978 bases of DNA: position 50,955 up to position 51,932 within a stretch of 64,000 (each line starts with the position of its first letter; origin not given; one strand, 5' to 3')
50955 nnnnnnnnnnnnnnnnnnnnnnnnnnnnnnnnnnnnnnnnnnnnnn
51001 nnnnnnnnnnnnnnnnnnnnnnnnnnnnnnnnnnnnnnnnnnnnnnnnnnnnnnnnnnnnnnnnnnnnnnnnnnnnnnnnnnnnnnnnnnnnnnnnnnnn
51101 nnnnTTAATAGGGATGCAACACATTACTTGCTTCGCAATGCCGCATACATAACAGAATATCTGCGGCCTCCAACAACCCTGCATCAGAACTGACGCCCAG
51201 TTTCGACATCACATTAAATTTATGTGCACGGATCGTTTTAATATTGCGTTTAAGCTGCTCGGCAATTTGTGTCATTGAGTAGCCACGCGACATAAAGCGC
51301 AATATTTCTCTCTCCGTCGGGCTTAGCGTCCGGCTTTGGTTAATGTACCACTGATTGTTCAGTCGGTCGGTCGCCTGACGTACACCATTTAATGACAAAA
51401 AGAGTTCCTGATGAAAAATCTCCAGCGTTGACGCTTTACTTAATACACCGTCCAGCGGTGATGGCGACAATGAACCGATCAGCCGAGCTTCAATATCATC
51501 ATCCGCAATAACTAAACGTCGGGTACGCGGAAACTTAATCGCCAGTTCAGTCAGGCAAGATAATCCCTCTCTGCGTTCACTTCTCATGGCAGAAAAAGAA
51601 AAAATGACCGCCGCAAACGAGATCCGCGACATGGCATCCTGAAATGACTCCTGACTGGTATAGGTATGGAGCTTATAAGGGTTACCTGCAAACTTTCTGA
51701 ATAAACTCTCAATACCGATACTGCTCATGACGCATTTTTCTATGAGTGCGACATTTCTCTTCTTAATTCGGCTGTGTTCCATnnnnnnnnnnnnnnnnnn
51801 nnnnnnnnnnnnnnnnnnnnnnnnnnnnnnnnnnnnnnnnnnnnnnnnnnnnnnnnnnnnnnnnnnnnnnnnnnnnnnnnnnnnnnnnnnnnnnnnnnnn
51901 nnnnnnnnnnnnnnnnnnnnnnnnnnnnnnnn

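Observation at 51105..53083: AT-rich yjjQ-bglJ regulator pair and 620-bp AT-rich divergent control region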

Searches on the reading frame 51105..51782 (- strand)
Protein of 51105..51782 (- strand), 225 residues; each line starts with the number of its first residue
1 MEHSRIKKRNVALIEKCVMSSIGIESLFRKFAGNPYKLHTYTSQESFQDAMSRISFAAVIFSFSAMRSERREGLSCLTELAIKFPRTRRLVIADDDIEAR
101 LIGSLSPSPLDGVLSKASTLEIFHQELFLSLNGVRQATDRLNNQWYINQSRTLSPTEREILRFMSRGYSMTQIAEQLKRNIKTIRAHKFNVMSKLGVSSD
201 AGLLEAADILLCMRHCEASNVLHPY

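Call 14: search_protein_families(proteins=[window:51105-51782:-], library=ncbifam)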
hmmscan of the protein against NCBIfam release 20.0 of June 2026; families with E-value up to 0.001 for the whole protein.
window:51105-51782:- (225 aa): 19 families
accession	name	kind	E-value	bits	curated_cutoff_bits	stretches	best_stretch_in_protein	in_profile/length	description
NF008548.0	PRK11475.1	equivalog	2.7e-115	383.1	176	1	19-225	1-207/207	DNA-binding transcriptional activator BglJ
NF008098.0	PRK10840.1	equivalog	8.5e-12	45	235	1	138-205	138-203/216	response regulator transcription factor RcsB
NF011896.0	PRK15369.1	equivalog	1.7e-09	37.6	242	1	147-208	144-205/211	two component system response regulator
NF007403.0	PRK09935.1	equivalog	2e-08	34.1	271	1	149-207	146-204/210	fimbria biosynthesis transcriptional regulator FimZ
NF052445.1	RespRegMctR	equivalog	7.1e-08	32.1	300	1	139-205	131-197/205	two-component system response regulator MctR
NF040749.1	tetrathio_RR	equivalog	1.9e-07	31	290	1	126-206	106-187/191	tetrathionate respiration response regulator TtrR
NF047785.1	respo_reg_MadR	equivalog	1.1e-06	28.2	300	1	148-202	144-198/209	MadR family response regulator transcription factor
NF041232.1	BagY_FevT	exception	8.2e-06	24.9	700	1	147-203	291-347/367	LuxR family transcriptional regulator BagY/FevT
NF007685.0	PRK10360.1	equivalog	1.2e-05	25.2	258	1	148-203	133-188/196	response regulator transcription factor UhpA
NF047608.1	LIC13292_fam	subfamily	2.7e-05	24.3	200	1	152-197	102-147/166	LIC13292 family transcriptional regulator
TIGR03541.1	reg_near_HchA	equivalog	3.6e-05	23.4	215.6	1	137-204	156-223/232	PA1136 family autoinducer-binding transcriptional regulator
NF007018.1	PRK09483.1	equivalog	3.9e-05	23.4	280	1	148-205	144-201/217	UvrY/SirA/GacA family response regulator transcription factor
NF003420.0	PRK04841.1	equivalog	5.5e-05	21.4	537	1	152-213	838-899/903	HTH-type transcriptional regulator MalT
NF011940.0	PRK15411.1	equivalog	8e-05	22.5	162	1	150-195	135-180/207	transcriptional regulator RcsA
NF006900.1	PRK09390.1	equivalog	0.0001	21.9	255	1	123-203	112-193/203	response regulator FixJ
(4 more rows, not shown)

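Call 18: profile_search(protein=window:51105-51782:-)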
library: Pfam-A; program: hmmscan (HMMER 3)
A. the first sequence (225 residues): domains with independent E <= 10: 7; with E <= 0.001: 1
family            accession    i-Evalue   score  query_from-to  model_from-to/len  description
GerE              PF00196.25    2.4e-12    46.7     152-203         2-53/57  Bacterial regulatory proteins, luxR family
Sigma70_r4        PF04545.22     0.0096    15.9     152-195         4-48/50  Sigma-70, region 4
HTH_38            PF13936.12     0.0096    16.1     152-184         4-37/44  Helix-turn-helix domain
Sigma70_r4_2      PF08281.18      0.013    15.6     151-195         9-54/54  Sigma-70, region 4
HVO_A0114         PF25212.1        0.11    12.7     149-185        16-54/84  HVO_A0114
Terminase_5       PF06056.18       0.17    12.3     166-188        12-34/58  Putative ATPase subunit of terminase (gpP-like)
HTH_23            PF13384.12       0.39    11.0     159-185         9-35/50  Homeodomain-like domain

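Call 19: find_homologous_proteins(query=window:51105-51782:-, max_evalue=1e-10)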
Query window:51105-51782:- (225 aa): 334 proteins with E <= 1e-10 among 689 candidates; the best 120 are listed.
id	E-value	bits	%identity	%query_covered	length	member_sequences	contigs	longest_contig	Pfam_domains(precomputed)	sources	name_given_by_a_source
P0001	8.9e-170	579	81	100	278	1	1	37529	PF00196.26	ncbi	-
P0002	7.0e-139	478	98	100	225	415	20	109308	PF00196.26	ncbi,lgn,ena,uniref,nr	ncbi:TPA: DNA-binding transcriptional activator BglJ [Escherichia coli]|uniref:DNA-binding transcrip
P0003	2.7e-130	450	96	100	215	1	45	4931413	PF00196.26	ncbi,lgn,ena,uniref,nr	ncbi:TPA: DNA-binding transcriptional activator BglJ [Escherichia coli]|uniref:DNA-binding transcrip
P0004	6.7e-130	449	95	100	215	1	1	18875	PF00196.26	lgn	-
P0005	6.8e-130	449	95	100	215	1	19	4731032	PF00196.26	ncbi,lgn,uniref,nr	ncbi:DNA-binding transcriptional activator BglJ [Escherichia coli]|uniref:DNA-binding transcriptiona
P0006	6.9e-130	449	95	100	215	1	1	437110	PF00196.26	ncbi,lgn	ncbi:DNA-binding transcriptional activator BglJ [Escherichia coli]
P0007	8.2e-130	449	95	100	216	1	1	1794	PF00196.26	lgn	-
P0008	9.8e-130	448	95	100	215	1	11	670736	PF00196.26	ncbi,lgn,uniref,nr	ncbi:BglJ family transcriptional regulator [Escherichia coli]|uniref:DNA-binding transcriptional act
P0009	2.0e-129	447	91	100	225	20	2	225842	PF00196.26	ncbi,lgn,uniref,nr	ncbi:DNA-binding transcriptional activator BglJ [Escherichia albertii]|uniref:DNA-binding transcript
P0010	1.1e-128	445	95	100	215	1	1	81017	PF00196.26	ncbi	ncbi:DNA-binding transcriptional activator BglJ [Escherichia coli]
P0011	4.8e-125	433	93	100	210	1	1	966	PF00196.26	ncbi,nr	ncbi:DNA-binding transcriptional activator BglJ [Klebsiella pneumoniae]|nr:DNA-binding transcription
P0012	1.1e-124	432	91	100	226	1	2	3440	PF00196.26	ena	-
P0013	1.8e-123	428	92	100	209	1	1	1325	PF00196.26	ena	-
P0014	2.8e-123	427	99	90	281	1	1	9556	PF00196.26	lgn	-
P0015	2.4e-120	418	90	100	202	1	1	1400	PF00196.26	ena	-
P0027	1.4e-86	307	67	98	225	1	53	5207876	PF00196.26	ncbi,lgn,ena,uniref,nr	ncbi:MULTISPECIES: DNA-binding transcriptional activator BglJ [Citrobacter]|uniref:DNA-binding trans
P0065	4.6e-79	283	64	98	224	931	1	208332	PF00196.26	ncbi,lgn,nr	ncbi:DNA-binding transcriptional activator BglJ [Salmonella enterica subsp. enterica serovar Chester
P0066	5.8e-79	283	61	98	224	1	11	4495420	PF00196.26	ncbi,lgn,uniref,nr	ncbi:DNA-binding transcriptional activator BglJ [Salmonella bongori]|uniref:DNA-binding transcriptio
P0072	2.6e-78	280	64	93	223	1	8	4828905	PF00196.26,PF08281.19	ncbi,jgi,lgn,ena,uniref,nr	ncbi:DNA-binding transcriptional activator BglJ [Intestinirhabdus alba]|jgi:DNA-binding NarL/FixJ fa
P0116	6.8e-62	227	54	92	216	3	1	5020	PF00196.26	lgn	-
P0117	8.1e-60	220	51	93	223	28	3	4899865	PF00196.26,PF08281.19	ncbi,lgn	-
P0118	2.3e-59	219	52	91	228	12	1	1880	PF00196.26,PF08281.19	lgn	-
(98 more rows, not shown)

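Call 21: find_encoding_contigs(protein=P0027, flank=5000, max_places=1)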
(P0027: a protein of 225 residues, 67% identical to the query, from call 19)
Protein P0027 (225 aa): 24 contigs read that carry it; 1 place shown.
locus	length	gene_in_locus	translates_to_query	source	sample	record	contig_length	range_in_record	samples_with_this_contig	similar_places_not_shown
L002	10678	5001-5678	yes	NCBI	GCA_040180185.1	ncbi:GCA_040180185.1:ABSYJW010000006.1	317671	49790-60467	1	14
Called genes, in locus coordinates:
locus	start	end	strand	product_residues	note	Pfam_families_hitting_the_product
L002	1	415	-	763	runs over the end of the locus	PF00884:Sulfatase, PF22895:DUF7024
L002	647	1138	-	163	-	PF10696:DUF2501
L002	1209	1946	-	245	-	PF01695:IstB_IS21, PF00308:Bac_DnaA (weak), PF00004:AAA (weak)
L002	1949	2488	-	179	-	PF17948:DnaT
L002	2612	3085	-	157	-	PF12821:ThrE_2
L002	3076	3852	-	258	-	PF06738:ThrE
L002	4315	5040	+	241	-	PF00196:GerE (weak)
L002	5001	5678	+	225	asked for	PF00196:GerE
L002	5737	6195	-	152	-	PF04073:tRNA_edit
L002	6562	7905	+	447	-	PF02378:PTS_EIIC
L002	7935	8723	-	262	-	PF06276:FhuF, PF11575:FhuF_C (weak)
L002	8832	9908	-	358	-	PF00990:GGDEF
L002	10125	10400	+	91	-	PF07256:DUF1435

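Call 22: find_encoding_contigs(protein=P0065, flank=5000, max_places=1)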
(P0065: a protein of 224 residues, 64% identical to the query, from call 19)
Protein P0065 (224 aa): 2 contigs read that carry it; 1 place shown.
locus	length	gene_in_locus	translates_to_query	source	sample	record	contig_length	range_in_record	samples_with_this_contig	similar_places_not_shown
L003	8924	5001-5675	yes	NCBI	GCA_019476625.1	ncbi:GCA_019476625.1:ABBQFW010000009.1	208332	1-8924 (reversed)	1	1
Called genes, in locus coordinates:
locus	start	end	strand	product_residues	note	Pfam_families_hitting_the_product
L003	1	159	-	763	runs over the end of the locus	PF00884:Sulfatase, PF22895:DUF7024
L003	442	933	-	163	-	PF10696:DUF2501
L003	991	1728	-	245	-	PF01695:IstB_IS21, PF00308:Bac_DnaA (weak), PF00004:AAA (weak)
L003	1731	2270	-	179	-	PF17948:DnaT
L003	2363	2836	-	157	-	PF12821:ThrE_2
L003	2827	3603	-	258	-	PF06738:ThrE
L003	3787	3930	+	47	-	-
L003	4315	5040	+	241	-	PF00196:GerE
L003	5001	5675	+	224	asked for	PF00196:GerE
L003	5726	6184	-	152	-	PF04073:tRNA_edit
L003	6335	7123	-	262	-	PF06276:FhuF, PF11575:FhuF_C (weak)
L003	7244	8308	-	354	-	PF00990:GGDEF, PF17853:GGDEF_2 (weak)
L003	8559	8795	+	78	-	PF07256:DUF1435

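Call 23: find_encoding_contigs(protein=P0066, flank=5000, max_places=1)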
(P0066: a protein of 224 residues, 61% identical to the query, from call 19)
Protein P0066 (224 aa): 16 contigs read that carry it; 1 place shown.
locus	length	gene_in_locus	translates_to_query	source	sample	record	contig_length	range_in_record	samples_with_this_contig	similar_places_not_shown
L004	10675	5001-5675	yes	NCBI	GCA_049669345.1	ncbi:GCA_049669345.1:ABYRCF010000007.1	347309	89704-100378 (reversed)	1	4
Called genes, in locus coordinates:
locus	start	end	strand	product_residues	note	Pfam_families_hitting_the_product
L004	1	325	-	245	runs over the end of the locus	PF01695:IstB_IS21, PF00308:Bac_DnaA (weak), PF00004:AAA (weak)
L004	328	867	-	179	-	PF17948:DnaT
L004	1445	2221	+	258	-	PF21527:Stv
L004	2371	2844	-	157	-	PF12821:ThrE_2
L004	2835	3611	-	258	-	PF06738:ThrE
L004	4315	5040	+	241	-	PF00196:GerE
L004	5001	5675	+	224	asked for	PF00196:GerE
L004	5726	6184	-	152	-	PF04073:tRNA_edit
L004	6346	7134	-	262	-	PF06276:FhuF, PF11575:FhuF_C (weak)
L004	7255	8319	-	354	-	PF00990:GGDEF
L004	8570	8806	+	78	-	PF07256:DUF1435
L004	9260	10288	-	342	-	PF08468:MTS_N, PF05175:MTS, PF06325:PrmA (weak), PF08241:Methyltransf_11 (weak), PF08242:Methyltransf_12, PF13649:Methyltransf_25, PF13847:Methyltransf_31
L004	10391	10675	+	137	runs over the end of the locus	PF03603:DNA_III_psi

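Call 24: find_encoding_contigs(protein=P0072, flank=5000, max_places=1)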
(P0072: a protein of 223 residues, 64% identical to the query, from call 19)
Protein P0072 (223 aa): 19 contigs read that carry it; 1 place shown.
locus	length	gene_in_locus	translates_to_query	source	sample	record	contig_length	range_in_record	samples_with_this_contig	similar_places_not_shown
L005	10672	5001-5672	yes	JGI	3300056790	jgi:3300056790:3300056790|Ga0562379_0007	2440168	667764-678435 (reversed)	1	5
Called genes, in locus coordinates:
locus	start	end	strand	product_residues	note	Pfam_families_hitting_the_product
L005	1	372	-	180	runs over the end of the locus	PF17948:DnaT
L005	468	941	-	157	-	PF12821:ThrE_2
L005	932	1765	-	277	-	PF06738:ThrE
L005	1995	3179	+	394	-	PF01494:FAD_binding_3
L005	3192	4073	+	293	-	PF12833:HTH_18, PF00165:HTH_AraC (weak)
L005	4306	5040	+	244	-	PF00196:GerE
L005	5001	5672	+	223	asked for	PF08281:Sigma70_r4_2 (weak), PF00196:GerE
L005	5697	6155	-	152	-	PF04073:tRNA_edit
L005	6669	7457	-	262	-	PF06276:FhuF, PF11575:FhuF_C (weak)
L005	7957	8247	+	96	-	PF07256:DUF1435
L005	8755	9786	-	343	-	PF08468:MTS_N, PF05401:NodS (faint), PF06325:PrmA (weak), PF05175:MTS, PF08241:Methyltransf_11 (weak), PF08242:Methyltransf_12, PF13649:Methyltransf_25, PF13847:Methyltransf_31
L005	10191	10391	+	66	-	-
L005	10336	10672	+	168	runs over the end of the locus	-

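Call 25: find_encoding_contigs(protein=P0117, flank=5000, max_places=1)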
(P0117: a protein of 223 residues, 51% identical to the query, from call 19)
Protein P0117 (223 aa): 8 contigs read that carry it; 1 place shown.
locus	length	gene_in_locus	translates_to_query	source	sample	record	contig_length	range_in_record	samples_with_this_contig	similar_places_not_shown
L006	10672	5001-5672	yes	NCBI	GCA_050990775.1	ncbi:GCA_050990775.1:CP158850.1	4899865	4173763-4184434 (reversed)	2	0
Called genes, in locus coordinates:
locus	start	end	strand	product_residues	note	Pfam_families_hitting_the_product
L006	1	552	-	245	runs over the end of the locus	PF01695:IstB_IS21, PF00308:Bac_DnaA (weak), PF00004:AAA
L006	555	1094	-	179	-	PF17948:DnaT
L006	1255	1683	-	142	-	PF02566:OsmC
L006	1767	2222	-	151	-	PF22381:Staph_reg_Sar_Rot, PF01047:MarR, PF12802:MarR_2, PF13412:HTH_24 (weak)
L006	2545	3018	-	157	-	PF06738:ThrE (weak), PF12821:ThrE_2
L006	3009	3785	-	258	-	PF06738:ThrE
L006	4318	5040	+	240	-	PF00196:GerE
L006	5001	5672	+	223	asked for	PF08281:Sigma70_r4_2 (weak), PF00196:GerE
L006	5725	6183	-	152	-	PF04073:tRNA_edit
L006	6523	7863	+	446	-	PF02378:PTS_EIIC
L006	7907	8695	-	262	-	PF06276:FhuF, PF11575:FhuF_C (weak)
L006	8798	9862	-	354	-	PF00990:GGDEF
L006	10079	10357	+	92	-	PF07256:DUF1435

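Call 26: find_encoding_contigs(protein=P0118, flank=5000, max_places=1)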
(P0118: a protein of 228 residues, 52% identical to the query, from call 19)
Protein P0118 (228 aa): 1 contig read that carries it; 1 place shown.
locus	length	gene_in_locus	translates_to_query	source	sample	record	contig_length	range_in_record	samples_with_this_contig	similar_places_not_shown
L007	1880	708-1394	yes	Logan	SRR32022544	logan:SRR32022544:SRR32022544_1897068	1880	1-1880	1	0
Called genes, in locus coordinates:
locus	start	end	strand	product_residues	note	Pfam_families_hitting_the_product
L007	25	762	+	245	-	PF00196:GerE (weak)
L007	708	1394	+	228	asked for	PF00196:GerE, PF08281:Sigma70_r4_2 (weak)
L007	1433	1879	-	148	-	?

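Call 27: find_encoding_contigs(protein=P0116, flank=5000, max_places=1)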
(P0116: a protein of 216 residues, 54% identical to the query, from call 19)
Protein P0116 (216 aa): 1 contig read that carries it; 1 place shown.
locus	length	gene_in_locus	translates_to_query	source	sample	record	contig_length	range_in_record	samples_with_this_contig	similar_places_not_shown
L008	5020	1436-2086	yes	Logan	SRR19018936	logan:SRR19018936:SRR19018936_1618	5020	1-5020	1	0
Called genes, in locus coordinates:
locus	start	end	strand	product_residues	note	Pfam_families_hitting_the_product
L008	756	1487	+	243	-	PF00196:GerE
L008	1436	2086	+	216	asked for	PF00196:GerE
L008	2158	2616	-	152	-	PF04073:tRNA_edit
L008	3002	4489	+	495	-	PF10142:PhoPQ_related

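Call 28: find_encoding_contigs(protein=P0009, flank=5000, max_places=1)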
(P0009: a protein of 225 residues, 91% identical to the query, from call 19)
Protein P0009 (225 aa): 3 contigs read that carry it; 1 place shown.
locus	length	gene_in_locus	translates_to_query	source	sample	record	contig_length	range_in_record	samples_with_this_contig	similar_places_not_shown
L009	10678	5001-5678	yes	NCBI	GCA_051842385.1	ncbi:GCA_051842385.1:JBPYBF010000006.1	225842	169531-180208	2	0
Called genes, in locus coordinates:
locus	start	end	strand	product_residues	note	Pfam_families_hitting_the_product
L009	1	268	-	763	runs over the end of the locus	PF00884:Sulfatase, PF22895:DUF7024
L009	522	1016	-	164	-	PF10696:DUF2501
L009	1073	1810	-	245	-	PF01695:IstB_IS21, PF00308:Bac_DnaA (weak), PF00004:AAA (weak)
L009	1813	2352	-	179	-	PF17948:DnaT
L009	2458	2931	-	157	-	PF06738:ThrE (weak), PF12821:ThrE_2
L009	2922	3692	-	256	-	PF06738:ThrE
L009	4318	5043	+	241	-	PF00196:GerE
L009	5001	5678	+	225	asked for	PF00196:GerE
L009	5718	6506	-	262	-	PF06276:FhuF, PF11575:FhuF_C (weak)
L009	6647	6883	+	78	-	PF07256:DUF1435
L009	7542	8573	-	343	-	PF08468:MTS_N, PF05175:MTS, PF06325:PrmA, PF13489:Methyltransf_23 (weak), PF08241:Methyltransf_11 (weak), PF08242:Methyltransf_12, PF13649:Methyltransf_25, PF13847:Methyltransf_31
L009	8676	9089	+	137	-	PF03603:DNA_III_psi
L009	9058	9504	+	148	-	PF00583:Acetyltransf_1, PF13420:Acetyltransf_4, PF13527:Acetyltransf_9 (weak), PF13673:Acetyltransf_10, PF12746:GNAT_acetyltran, PF08445:FR47, PF13508:Acetyltransf_7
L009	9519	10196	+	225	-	PF00702:Hydrolase, PF13419:HAD_2, PF13242:Hydrolase_like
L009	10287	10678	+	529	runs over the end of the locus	PF00009:GTP_EFTU, PF22042:EF-G_D2, PF03144:GTP_EFTU_D2, PF16658:RF3_C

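Call 38: search_solved_structures(query=window:51105-51782:-, max_evalue=0.001, show_alignments=2)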
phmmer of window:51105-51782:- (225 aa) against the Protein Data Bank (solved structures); distinct sequences matched with E-value up to 0.001: 15.
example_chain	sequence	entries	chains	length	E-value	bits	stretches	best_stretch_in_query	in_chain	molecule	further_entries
1p4w_A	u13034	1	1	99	6e-10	42.5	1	150-205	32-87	rcsB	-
5o8y_A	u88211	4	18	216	1.1e-09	41.6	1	140-205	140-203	Transcriptional regulatory protein RcsB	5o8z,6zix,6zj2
6eo2_A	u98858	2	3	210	1.1e-09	41.6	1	140-205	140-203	Transcriptional regulatory protein RcsB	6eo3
5vxn_A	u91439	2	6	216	1.2e-09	41.6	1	140-205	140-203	Transcriptional regulatory protein RcsB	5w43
6jqs_A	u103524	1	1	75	9.6e-06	28.8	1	152-201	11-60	DNA-binding response regulator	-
2jpc_A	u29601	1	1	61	2.2e-05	27.6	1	157-207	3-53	SsrB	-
4yn8_A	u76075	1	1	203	0.00014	25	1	89-207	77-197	Response regulator ChrA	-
7ve4_A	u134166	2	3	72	0.00016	24.8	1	153-199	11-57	DNA-binding response regulator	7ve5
7vim_A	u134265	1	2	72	0.00018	24.6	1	150-203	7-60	Protein EsrB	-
3clo_A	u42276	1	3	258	0.00023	24.3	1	151-210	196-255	Transcriptional regulator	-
2rnj_A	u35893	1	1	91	0.00028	24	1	153-199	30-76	Response regulator protein vraR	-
4wt0_B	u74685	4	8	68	0.00047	23.3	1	153-199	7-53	Response regulator receiver domain protein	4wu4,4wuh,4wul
4wsz_A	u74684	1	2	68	0.00052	23.1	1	153-199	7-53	Response regulator receiver domain protein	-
4gvp_A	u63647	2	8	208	0.00054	23.1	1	151-198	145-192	Response regulator protein vraR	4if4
7ve6_A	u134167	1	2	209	0.00054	23.1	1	151-198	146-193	Response regulator protein VraR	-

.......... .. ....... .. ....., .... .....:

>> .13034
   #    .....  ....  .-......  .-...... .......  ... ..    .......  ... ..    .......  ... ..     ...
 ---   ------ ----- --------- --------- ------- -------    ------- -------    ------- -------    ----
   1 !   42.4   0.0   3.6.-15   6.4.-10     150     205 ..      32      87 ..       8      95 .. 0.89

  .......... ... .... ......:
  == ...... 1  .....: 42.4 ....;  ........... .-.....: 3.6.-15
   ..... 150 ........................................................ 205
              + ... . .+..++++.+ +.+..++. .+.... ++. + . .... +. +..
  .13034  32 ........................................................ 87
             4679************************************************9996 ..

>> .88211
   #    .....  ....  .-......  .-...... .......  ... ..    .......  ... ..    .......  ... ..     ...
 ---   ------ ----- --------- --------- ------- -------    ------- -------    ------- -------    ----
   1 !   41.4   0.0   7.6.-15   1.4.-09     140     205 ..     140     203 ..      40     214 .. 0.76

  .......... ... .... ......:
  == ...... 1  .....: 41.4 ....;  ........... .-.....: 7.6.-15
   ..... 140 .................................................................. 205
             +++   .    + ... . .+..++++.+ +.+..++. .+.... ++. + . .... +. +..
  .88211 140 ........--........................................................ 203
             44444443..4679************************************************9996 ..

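Call 51: predict_structure(alignment_id=A1)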
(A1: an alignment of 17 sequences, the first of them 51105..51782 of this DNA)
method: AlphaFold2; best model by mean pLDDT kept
length: 225 residues; sequences in the alignment: 17
mean_pLDDT: 82.3   pTM: 0.76
mean pLDDT of the five models: 82.3, 80.6, 79.4, 77.6, 75.3
residues with pLDDT >= 90: 85; 70-90: 101; 50-70: 21; < 50: 18
segments of 3 or more residues with pLDDT < 50: 1-4, 136-141, 218-225
pLDDT, mean of each block of 10 residues (from residue 1): 63 78 86 87 89 92 85 89 89 88 80 90 90 60 58 86 92 96 95 89 89 62 35
secondary structure, 60 per line:
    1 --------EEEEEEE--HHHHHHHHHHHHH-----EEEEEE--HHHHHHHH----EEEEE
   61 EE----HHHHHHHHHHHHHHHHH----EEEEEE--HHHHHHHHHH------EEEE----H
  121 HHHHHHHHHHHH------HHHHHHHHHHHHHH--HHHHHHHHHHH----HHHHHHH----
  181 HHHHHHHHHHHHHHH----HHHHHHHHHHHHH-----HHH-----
elements in order: E9-15 H18-30 E36-41 H44-51 E56-62 H67-83 E88-93 H96-105 E112-115 H120-132 H139-152 H155-165 H170-176 H181-195 H200-212
